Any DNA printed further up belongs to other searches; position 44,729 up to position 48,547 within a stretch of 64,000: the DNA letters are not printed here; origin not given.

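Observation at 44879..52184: A recent 3.7-kb tandem duplication with catalytic-motif patches replaced in only one copy.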

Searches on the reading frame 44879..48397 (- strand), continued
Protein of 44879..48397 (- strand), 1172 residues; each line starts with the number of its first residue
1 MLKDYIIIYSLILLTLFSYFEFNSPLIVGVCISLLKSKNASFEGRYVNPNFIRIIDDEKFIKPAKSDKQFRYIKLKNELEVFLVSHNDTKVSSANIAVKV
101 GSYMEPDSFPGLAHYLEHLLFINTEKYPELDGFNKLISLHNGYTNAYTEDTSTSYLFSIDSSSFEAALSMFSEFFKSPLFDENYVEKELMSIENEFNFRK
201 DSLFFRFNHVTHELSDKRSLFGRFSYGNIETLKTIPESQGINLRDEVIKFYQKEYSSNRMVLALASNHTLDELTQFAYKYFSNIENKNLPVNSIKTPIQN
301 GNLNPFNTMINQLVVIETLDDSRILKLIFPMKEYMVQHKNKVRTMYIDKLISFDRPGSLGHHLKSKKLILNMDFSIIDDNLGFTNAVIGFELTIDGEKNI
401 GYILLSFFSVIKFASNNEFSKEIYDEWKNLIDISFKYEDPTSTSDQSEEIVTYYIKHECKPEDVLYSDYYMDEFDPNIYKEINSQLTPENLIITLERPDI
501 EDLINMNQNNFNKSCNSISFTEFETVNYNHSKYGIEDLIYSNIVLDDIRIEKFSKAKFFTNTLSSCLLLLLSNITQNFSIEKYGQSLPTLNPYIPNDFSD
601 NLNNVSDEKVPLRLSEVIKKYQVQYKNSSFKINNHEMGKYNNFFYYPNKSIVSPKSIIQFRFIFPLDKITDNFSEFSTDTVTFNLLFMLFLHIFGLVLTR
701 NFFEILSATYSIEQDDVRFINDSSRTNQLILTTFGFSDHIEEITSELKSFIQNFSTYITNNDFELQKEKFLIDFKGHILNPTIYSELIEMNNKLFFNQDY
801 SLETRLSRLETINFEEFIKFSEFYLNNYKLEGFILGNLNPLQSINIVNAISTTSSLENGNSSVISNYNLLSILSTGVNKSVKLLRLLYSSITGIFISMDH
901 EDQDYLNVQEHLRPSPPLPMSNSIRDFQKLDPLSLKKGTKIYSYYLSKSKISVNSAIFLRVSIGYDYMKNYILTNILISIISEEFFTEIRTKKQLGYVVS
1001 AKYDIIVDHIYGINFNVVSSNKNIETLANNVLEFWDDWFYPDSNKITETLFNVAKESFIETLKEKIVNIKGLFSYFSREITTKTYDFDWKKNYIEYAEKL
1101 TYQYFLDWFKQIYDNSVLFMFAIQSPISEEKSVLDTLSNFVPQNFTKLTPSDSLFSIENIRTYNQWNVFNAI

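Call 31: find_encoding_contigs(protein=P0007, flank=10000, max_places=3)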
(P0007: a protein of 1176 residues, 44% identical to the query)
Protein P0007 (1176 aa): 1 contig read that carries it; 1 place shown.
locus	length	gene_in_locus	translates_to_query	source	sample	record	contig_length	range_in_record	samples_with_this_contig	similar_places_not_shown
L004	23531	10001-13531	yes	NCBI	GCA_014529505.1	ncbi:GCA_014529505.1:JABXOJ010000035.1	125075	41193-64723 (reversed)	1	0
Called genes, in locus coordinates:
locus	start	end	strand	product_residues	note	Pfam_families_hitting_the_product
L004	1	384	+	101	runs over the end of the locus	-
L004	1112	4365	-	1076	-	PF12254:DNA_pol_alpha_N, PF03104:DNA_pol_B_exo1, PF00136:DNA_pol_B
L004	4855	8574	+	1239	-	PF00675:Peptidase_M16, PF16187:Peptidase_M16_M (faint), PF05193:Peptidase_M16_C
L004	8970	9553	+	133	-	-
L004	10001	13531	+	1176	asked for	PF00675:Peptidase_M16, PF05193:Peptidase_M16_C, PF22456:PqqF-like_C_4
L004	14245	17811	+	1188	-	PF00675:Peptidase_M16, PF05193:Peptidase_M16_C, PF16187:Peptidase_M16_M (faint), PF22456:PqqF-like_C_4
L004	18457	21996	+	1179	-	PF05193:Peptidase_M16_C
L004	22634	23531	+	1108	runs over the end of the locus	PF00675:Peptidase_M16, PF05193:Peptidase_M16_C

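Call 35: find_encoding_contigs(protein=P0057, flank=10000, max_places=3)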
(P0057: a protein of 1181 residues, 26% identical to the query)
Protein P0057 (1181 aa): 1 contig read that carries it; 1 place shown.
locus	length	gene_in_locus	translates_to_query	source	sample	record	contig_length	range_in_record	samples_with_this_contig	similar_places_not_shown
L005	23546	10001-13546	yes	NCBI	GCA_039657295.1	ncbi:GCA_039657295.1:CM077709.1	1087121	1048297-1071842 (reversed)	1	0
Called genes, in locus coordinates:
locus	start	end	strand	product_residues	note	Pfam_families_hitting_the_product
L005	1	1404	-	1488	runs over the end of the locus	PF12254:DNA_pol_alpha_N, PF03104:DNA_pol_B_exo1, PF00136:DNA_pol_B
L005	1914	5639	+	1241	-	PF00675:Peptidase_M16 (weak), PF05193:Peptidase_M16_C, PF16187:Peptidase_M16_M (weak)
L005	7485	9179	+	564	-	PF22456:PqqF-like_C_4 (weak)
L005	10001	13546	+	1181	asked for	PF00675:Peptidase_M16 (weak), PF05193:Peptidase_M16_C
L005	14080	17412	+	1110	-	PF00675:Peptidase_M16, PF05193:Peptidase_M16_C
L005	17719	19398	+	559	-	-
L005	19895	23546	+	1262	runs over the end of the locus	PF05193:Peptidase_M16_C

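Call 36: find_encoding_contigs(protein=P0076, flank=6000, max_places=3)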
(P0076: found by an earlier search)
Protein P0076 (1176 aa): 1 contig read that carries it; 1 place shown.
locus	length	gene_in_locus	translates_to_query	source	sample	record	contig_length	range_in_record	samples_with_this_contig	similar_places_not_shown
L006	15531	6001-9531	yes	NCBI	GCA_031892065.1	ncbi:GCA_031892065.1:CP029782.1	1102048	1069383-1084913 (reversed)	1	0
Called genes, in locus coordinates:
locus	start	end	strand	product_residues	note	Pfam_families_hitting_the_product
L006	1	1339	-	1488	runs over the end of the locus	PF12254:DNA_pol_alpha_N, PF03104:DNA_pol_B_exo1, PF00136:DNA_pol_B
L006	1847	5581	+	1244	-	PF00675:Peptidase_M16, PF05193:Peptidase_M16_C, PF16187:Peptidase_M16_M (weak)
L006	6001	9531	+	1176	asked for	PF00675:Peptidase_M16, PF05193:Peptidase_M16_C, PF16187:Peptidase_M16_M, PF22456:PqqF-like_C_4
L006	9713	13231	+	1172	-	PF00675:Peptidase_M16, PF05193:Peptidase_M16_C, PF16187:Peptidase_M16_M, PF22456:PqqF-like_C_4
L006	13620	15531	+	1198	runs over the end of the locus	-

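Call 41: search_solved_structures(query=window:44882-48397:-, show_alignments=1, max_evalue=1e-20)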
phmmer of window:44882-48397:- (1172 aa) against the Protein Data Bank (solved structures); distinct sequences matched with E-value up to 1e-20: 16.
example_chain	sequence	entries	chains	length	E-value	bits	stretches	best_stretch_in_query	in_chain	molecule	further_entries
3e4z_A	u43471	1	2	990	3.5e-69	237.3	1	60-499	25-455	Insulin-degrading enzyme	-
4pes_A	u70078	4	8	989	3.7e-69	237.2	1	44-499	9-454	Insulin-degrading enzyme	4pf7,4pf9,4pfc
3qz2_A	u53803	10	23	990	4.2e-69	237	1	60-499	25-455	Insulin-degrading enzyme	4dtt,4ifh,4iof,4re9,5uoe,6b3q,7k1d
6b70_A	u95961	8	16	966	4.3e-69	237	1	62-499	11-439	Insulin-degrading enzyme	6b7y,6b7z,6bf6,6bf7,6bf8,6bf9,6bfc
7rze_A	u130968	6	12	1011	8.2e-69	236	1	60-499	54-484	Cysteine-free Insulin-degrading enzyme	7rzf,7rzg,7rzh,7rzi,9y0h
2wby_A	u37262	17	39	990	9.2e-69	235.9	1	60-499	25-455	INSULIN-DEGRADING ENZYME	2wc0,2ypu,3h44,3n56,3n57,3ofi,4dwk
3hgz_A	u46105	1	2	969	1.3e-68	235.3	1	62-499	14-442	Insulin-degrading enzyme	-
4lte_A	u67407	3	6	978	1.6e-68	235.1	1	61-499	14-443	Insulin-degrading enzyme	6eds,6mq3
2wk3_A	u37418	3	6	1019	1.9e-68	234.8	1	60-499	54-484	INSULIN DEGRADING ENZYME | Insulin-degrading enzyme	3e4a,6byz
2g47_A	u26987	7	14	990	2.5e-68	234.4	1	60-499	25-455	Insulin-degrading enzyme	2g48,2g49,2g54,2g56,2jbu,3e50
2jg4_A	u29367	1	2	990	3.6e-68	233.9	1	60-499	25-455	INSULIN DEGRADING ENZYME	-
3cww_A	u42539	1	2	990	3.8e-68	233.8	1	60-499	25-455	Insulin-degrading enzyme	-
3tuv_A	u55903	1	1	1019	1.4e-66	228.6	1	48-500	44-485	Insulin-degrading enzyme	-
3p7l_A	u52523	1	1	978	1.6e-66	228.5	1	49-500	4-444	Insulin-degrading enzyme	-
3p7o_A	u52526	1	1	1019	1.9e-65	224.9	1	48-500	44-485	Insulin-degrading enzyme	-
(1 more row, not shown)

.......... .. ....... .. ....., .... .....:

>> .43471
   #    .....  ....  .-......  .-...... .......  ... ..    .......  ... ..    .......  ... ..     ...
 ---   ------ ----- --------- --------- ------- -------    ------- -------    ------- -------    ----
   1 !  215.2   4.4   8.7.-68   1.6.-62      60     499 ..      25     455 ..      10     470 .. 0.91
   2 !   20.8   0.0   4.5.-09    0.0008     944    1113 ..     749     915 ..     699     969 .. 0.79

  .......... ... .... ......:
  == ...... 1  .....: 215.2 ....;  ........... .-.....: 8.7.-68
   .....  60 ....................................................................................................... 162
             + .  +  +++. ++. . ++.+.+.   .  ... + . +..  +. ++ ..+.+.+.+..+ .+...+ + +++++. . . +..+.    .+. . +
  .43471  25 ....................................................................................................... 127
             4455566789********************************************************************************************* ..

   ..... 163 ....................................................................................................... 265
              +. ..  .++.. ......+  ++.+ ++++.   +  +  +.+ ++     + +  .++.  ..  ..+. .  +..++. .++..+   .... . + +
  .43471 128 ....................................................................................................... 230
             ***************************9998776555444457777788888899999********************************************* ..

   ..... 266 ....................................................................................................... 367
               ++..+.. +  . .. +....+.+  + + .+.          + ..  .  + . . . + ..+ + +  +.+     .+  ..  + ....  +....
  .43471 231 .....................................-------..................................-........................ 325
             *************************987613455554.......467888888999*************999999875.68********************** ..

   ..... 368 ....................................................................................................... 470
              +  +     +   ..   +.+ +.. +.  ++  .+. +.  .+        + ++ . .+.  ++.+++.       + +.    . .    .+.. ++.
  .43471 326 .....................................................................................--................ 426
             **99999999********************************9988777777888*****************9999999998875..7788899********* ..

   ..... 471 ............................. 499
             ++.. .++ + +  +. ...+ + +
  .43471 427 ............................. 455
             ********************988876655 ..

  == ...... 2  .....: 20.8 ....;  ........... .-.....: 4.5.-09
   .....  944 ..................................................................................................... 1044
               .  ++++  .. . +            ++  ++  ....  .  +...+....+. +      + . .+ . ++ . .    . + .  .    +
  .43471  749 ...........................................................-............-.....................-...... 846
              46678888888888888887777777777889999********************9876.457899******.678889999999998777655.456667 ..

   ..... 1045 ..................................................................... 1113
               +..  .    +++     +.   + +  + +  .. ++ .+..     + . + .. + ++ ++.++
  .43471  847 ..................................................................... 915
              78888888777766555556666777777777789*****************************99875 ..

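Call 52: find_encoding_contigs(protein=P0002, flank=5000, max_places=3)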
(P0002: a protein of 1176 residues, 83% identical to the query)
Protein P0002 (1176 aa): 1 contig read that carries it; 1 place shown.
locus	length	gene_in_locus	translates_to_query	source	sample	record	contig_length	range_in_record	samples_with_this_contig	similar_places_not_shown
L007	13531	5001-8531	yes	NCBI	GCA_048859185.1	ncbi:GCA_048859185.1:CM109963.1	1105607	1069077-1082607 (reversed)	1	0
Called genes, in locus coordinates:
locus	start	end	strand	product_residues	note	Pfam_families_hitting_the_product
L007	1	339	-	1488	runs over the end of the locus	PF12254:DNA_pol_alpha_N, PF03104:DNA_pol_B_exo1, PF00136:DNA_pol_B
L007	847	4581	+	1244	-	PF00675:Peptidase_M16, PF05193:Peptidase_M16_C, PF16187:Peptidase_M16_M (weak)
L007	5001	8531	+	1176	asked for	PF00675:Peptidase_M16, PF05193:Peptidase_M16_C, PF16187:Peptidase_M16_M, PF22456:PqqF-like_C_4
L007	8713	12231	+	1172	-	PF00675:Peptidase_M16, PF05193:Peptidase_M16_C, PF16187:Peptidase_M16_M, PF22456:PqqF-like_C_4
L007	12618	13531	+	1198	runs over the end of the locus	-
